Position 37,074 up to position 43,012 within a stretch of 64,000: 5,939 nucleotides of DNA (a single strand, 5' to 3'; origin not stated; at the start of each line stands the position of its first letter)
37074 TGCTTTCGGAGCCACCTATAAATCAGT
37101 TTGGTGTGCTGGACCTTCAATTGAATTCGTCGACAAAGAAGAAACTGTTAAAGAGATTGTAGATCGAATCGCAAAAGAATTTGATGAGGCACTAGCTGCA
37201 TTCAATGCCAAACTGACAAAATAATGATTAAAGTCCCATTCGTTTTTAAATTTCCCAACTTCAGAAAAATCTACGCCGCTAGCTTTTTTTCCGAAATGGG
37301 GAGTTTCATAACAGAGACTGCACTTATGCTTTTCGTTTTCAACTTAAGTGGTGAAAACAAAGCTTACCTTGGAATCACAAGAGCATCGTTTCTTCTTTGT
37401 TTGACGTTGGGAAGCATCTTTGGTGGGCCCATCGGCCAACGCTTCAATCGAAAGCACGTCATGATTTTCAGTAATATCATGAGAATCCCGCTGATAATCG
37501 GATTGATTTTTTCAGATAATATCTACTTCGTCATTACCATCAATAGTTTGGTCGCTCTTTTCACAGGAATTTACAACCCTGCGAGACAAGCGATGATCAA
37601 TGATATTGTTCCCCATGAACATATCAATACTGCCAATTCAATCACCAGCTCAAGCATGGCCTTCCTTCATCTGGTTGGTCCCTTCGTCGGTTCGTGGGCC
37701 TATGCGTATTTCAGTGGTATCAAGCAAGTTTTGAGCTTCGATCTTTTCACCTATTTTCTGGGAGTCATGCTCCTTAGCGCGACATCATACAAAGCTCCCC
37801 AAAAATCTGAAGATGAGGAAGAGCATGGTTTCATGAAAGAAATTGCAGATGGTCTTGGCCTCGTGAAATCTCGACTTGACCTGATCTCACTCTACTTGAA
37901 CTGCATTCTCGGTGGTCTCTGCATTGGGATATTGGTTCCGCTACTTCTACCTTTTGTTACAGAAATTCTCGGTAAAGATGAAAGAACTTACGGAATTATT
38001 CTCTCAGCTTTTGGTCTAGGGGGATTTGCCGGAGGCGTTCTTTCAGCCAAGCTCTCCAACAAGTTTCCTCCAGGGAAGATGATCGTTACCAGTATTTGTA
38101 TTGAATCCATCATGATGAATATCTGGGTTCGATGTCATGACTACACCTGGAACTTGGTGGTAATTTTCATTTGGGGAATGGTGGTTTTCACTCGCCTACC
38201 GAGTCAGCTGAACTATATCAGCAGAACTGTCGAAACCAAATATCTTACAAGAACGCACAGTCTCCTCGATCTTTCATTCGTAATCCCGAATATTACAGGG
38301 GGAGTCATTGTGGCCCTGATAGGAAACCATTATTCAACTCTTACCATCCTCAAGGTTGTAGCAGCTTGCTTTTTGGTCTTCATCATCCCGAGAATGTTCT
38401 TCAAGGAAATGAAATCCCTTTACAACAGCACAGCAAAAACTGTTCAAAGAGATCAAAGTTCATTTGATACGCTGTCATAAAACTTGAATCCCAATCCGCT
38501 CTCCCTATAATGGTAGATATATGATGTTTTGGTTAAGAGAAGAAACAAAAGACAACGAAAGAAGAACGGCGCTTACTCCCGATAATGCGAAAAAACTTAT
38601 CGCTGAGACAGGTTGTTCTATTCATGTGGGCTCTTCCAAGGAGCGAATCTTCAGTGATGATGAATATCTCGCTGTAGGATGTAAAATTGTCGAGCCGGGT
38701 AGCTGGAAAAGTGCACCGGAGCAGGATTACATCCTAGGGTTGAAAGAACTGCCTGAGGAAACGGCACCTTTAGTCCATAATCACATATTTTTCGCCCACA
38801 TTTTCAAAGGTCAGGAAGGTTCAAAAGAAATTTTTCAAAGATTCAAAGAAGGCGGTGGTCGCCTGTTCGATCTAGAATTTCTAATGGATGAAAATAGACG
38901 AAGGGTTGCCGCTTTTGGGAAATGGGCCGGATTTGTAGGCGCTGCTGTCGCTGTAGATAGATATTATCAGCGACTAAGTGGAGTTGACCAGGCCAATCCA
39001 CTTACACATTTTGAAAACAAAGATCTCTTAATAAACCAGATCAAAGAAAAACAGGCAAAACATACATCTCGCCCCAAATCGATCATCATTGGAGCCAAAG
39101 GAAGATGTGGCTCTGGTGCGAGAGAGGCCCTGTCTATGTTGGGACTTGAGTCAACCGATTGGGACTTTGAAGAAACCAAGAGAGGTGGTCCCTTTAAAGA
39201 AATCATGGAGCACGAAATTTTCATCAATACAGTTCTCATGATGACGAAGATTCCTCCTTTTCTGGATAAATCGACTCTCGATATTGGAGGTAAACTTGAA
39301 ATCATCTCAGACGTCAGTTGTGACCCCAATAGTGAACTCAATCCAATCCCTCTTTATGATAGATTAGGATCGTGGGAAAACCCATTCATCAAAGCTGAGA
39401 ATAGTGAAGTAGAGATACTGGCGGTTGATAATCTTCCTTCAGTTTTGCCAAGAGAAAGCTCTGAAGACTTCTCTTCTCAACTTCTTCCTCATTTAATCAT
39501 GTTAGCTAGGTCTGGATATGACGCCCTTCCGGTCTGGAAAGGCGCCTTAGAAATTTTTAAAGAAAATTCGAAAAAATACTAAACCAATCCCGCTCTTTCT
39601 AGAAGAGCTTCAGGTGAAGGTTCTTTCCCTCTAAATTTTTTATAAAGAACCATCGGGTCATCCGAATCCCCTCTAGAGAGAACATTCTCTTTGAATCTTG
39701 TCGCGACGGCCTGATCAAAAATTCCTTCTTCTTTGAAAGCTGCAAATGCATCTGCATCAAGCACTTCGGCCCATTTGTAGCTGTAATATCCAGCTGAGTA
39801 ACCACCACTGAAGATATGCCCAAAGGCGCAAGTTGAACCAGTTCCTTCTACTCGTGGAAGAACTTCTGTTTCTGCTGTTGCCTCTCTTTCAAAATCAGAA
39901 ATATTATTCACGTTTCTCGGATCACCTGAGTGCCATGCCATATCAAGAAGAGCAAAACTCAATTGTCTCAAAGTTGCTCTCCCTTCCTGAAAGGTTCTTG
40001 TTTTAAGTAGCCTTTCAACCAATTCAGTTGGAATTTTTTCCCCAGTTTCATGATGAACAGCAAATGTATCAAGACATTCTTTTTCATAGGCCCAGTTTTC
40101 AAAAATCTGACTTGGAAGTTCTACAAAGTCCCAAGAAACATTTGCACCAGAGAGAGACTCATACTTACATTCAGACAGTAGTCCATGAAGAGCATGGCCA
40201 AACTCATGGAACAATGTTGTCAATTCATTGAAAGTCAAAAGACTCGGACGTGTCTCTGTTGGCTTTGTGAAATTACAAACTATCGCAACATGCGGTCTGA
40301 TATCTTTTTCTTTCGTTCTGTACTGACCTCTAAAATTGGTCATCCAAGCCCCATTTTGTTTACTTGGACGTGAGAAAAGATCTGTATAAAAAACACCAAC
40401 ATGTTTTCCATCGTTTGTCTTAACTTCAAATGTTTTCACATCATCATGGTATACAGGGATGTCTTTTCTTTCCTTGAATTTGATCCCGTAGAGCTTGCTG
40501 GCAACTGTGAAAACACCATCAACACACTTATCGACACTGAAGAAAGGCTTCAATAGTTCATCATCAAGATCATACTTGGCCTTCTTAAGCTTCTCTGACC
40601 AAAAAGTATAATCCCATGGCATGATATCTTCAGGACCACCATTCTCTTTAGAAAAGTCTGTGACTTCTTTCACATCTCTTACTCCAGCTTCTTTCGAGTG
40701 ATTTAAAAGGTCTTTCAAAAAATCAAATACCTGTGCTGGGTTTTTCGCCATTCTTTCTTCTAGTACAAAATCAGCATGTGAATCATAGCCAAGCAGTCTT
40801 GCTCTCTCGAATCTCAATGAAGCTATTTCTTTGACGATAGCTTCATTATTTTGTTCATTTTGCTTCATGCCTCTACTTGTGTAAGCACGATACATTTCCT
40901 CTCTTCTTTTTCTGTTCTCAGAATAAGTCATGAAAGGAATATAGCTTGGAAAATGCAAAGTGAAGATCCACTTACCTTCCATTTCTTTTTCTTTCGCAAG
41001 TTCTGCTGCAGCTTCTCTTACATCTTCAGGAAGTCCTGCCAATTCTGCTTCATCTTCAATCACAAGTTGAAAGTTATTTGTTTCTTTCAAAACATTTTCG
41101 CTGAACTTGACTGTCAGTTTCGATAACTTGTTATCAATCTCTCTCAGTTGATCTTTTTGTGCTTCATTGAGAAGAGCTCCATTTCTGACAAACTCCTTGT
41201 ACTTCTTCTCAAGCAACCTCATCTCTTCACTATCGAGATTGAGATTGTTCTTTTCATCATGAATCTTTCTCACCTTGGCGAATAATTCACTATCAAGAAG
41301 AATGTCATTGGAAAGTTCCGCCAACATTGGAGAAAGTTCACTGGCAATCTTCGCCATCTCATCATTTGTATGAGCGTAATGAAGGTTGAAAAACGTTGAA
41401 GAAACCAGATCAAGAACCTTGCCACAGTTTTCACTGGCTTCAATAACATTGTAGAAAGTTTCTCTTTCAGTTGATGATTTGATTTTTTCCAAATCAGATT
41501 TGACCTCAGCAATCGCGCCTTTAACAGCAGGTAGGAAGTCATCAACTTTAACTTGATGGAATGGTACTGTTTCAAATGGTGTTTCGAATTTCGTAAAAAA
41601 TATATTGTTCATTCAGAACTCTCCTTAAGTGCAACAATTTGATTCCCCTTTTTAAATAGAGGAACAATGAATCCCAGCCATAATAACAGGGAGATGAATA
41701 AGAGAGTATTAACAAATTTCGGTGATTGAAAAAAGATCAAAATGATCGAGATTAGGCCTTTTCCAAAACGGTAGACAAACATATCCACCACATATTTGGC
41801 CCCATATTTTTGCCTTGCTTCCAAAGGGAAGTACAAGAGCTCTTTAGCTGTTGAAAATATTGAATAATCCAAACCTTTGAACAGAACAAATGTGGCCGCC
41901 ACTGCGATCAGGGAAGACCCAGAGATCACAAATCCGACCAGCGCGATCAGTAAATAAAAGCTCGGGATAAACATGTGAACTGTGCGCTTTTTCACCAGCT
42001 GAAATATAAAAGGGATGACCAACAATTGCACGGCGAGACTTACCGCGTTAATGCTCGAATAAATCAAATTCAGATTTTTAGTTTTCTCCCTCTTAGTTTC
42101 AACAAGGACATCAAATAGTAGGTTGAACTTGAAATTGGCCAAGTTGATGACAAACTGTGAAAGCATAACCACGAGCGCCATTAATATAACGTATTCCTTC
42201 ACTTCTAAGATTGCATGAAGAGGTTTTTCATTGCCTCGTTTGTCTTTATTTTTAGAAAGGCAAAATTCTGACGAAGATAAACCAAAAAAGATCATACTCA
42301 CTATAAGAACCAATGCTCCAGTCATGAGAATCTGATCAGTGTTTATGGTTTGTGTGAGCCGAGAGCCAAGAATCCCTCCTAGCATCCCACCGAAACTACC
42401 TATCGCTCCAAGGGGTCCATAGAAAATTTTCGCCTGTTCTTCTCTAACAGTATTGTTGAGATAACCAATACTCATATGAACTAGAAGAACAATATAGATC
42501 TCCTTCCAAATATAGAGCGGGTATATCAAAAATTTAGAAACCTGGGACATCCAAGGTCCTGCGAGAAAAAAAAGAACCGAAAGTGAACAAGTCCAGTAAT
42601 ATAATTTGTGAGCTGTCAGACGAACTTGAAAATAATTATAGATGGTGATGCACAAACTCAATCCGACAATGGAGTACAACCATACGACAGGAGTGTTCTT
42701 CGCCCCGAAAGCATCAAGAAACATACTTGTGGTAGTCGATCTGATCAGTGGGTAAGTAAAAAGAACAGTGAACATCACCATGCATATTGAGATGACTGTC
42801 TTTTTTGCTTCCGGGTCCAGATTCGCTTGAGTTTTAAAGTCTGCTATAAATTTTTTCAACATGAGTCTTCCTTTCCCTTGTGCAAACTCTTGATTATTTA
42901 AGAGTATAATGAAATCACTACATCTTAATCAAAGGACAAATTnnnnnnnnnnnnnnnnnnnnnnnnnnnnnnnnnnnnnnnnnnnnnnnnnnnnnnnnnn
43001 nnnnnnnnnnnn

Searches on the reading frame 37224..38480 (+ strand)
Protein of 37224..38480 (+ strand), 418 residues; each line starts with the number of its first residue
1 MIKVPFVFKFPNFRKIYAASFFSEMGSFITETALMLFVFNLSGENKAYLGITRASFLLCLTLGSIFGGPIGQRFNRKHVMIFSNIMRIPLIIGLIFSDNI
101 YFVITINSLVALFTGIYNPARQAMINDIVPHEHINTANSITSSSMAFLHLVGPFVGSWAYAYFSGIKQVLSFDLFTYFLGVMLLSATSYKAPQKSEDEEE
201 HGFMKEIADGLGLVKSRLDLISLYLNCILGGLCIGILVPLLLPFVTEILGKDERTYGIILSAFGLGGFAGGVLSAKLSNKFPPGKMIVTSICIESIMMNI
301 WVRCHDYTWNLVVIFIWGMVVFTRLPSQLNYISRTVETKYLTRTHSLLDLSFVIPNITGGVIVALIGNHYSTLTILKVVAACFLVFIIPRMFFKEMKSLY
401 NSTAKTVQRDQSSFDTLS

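Call 72: search_protein_families(library=pfam, proteins=[window:37224-38480:+], max_evalue=0.001)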
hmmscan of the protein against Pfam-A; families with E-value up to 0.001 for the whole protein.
window:37224-38480:+ (418 aa): 4 families
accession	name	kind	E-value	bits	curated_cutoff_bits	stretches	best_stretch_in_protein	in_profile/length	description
PF07690.21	MFS_1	-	3.2e-42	145.1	33.4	2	18-350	3-337/347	Major Facilitator Superfamily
PF05977.19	MFS_3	-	1.2e-26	93.7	27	1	10-389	9-389/524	Transmembrane secretion effector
PF00083.30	Sugar_tr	-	1e-08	35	22.3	1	27-179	21-174/452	Sugar (and other) transporter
PF06779.20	MFS_4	-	0.00011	22.1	26.3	0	261-386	234-358/364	Uncharacterised MFS-type transporter YbfB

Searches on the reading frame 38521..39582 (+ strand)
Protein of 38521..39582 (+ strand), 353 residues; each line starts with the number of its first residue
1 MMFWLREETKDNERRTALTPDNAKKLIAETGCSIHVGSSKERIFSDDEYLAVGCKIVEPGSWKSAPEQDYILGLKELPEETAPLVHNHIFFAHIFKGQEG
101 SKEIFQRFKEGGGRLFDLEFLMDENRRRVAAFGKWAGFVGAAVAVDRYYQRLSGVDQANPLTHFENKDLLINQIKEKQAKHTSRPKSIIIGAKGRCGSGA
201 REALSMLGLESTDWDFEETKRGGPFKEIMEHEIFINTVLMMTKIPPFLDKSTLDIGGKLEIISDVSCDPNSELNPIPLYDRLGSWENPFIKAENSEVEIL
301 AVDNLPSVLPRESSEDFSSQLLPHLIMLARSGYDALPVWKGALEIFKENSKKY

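Call 72: search_protein_families(library=pfam, proteins=[window:38521-39582:+], max_evalue=0.001)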
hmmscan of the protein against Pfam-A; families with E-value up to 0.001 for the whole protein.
window:38521-39582:+ (353 aa): 2 families
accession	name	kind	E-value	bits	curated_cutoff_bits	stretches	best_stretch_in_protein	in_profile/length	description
PF05222.21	AlaDh_PNT_N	-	2.2e-24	86.6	30.4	1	5-138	2-135/136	Alanine dehydrogenase/PNT, N-terminal domain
PF01262.27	AlaDh_PNT_C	-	0.0005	20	23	0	293-334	150-191/214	Alanine dehydrogenase/PNT, C-terminal domain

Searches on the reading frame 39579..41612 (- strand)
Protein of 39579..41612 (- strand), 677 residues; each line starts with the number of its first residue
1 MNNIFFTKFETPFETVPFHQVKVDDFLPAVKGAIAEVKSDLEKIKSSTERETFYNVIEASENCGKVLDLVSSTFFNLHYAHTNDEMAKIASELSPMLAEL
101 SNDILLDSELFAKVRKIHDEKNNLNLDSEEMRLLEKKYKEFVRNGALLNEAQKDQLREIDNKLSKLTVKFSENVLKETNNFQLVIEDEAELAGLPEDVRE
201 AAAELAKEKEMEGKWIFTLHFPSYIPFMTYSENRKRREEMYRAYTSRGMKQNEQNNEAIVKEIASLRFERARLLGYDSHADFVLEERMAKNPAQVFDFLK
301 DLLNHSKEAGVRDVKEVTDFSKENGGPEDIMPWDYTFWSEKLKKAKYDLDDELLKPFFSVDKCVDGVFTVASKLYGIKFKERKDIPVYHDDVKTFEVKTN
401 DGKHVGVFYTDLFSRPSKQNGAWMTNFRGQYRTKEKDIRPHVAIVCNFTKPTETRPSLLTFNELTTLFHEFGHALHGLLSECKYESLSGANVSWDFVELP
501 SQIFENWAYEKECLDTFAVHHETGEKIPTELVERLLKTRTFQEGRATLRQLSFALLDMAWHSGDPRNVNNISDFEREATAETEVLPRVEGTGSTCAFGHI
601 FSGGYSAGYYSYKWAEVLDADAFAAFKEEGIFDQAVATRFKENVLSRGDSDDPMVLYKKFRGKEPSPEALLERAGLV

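Call 6: search_protein_families(library=pfam, proteins=[window:39579-41612:-], max_evalue=0.01)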
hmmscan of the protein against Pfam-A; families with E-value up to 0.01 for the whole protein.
window:39579-41612:- (677 aa): 3 families
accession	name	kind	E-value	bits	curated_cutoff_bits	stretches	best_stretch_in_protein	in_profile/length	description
PF01432.26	Peptidase_M3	-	3.1e-144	482.2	27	1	227-675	1-456/457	Peptidase family M3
PF19310.4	TOP_N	-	0.004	17.4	27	1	33-152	4-122/123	Neurolysin/Thimet oligopeptidase, N-terminal domain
PF13398.12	Peptidase_M50B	-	0.0053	16.9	26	1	456-480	15-39/201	Peptidase M50B-like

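Call 7: search_protein_families(library=ncbifam, proteins=[window:39579-41612:-], max_evalue=0.01)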
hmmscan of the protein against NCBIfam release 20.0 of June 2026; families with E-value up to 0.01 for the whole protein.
window:39579-41612:- (677 aa): 4 families
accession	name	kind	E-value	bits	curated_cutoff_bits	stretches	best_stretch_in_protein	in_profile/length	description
NF007624.0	PRK10280.1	equivalog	2.5e-172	574.6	944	1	3-676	5-679/681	peptidyl-dipeptidase Dcp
NF008159.0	PRK10911.1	equivalog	1.3e-169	565.7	927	1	11-676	7-678/680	oligopeptidase A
TIGR00181.1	pepF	equivalog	0.002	17.1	490.55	1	460-505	374-418/591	oligoendopeptidase F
TIGR02289.1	M3_not_pepF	subfamily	0.0028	16.3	442.35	0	226-341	151-262/549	M3 family oligoendopeptidase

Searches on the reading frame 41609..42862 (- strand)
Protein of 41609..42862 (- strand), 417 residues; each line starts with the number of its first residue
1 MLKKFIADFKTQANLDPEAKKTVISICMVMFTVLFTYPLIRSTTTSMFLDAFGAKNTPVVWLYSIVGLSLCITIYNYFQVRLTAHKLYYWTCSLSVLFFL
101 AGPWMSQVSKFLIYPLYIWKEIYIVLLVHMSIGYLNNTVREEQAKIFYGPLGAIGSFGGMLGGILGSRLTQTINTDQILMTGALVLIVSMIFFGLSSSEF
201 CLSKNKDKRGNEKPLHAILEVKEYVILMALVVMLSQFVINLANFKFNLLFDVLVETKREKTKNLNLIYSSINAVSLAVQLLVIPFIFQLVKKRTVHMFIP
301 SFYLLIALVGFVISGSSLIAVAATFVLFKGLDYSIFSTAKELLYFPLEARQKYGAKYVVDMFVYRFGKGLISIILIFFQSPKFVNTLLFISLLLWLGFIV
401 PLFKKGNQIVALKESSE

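Call 6: search_protein_families(library=pfam, proteins=[window:41609-42862:-], max_evalue=0.01)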
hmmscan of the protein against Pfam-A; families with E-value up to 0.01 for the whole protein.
window:41609-42862:- (417 aa): 2 families
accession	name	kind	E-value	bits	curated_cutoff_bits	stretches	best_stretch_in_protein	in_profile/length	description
PF03219.20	TLC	-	2.2e-11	43.7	21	2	21-101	24-107/491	TLC ATP/ADP transporter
PF07690.21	MFS_1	-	3e-06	26.8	33.4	1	133-327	108-303/347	Major Facilitator Superfamily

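Call 7: search_protein_families(library=ncbifam, proteins=[window:41609-42862:-], max_evalue=0.01)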
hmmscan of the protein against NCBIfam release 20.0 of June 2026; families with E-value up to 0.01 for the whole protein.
window:41609-42862:- (417 aa): 1 family
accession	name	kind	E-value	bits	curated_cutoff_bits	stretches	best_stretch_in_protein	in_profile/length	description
TIGR00769.1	AAA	superfamily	3.4e-07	29.6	387.2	1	204-397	246-463/472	NTP/NDP exchange transporter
